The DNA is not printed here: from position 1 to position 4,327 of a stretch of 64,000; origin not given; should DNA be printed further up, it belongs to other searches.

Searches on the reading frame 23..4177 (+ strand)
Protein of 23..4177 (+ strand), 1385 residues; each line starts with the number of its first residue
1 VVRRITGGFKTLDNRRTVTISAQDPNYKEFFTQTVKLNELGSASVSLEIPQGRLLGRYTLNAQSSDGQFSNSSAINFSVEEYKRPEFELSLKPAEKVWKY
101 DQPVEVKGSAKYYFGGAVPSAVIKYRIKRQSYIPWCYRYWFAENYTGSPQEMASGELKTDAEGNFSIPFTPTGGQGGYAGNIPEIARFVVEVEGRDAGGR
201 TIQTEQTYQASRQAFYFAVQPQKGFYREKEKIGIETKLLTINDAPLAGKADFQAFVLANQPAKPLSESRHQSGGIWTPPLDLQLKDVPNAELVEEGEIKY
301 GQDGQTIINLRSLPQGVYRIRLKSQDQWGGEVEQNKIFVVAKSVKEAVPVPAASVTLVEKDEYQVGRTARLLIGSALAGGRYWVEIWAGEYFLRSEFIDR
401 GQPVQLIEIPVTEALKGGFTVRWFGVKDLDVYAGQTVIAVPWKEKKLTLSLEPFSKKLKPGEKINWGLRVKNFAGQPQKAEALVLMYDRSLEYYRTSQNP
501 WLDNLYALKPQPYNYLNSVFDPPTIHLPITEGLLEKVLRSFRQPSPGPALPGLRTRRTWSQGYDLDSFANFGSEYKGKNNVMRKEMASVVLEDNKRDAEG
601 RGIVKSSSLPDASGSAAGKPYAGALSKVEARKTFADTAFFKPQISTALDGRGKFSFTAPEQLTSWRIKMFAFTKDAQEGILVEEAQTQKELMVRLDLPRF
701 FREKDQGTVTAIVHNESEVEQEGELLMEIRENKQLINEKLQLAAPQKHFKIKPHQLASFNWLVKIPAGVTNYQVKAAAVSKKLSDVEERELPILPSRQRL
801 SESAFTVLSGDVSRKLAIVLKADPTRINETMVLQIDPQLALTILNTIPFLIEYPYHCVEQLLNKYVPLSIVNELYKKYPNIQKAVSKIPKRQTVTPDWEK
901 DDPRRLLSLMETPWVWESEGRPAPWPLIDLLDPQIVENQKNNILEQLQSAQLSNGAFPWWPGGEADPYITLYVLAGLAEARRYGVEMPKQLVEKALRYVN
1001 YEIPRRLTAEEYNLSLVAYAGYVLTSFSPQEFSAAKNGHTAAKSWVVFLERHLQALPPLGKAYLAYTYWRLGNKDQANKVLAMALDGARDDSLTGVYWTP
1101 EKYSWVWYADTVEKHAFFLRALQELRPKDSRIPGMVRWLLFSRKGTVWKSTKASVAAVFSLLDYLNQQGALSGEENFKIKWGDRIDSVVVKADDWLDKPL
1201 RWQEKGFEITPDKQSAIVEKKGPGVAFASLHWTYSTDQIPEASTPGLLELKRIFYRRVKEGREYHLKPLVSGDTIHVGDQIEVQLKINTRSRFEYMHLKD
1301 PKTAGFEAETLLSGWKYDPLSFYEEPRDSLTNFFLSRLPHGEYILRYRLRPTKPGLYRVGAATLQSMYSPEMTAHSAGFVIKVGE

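Call 41: search_protein_families(library=pfam, proteins=[window:23-4177:+], max_evalue=0.001)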
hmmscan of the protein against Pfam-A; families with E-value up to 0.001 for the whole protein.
window:23-4177:+ (1385 aa): 4 families
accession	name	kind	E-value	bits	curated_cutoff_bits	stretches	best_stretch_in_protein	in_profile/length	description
PF17973.7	bMG10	-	1.4e-22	80.7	26.2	1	1248-1371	2-131/131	Bacterial Alpha-2-macroglobulin MG10 domain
PF00207.28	A2M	-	4.5e-19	68.5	21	1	637-725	1-90/92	Alpha-2-macroglobulin family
PF07703.20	A2M_BRD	-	1.1e-07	32.7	22.7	1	358-491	5-137/140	Alpha-2-macroglobulin bait region domain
PF01835.25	MG2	-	3.4e-06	27.8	32.8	1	15-74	33-91/96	MG2 domain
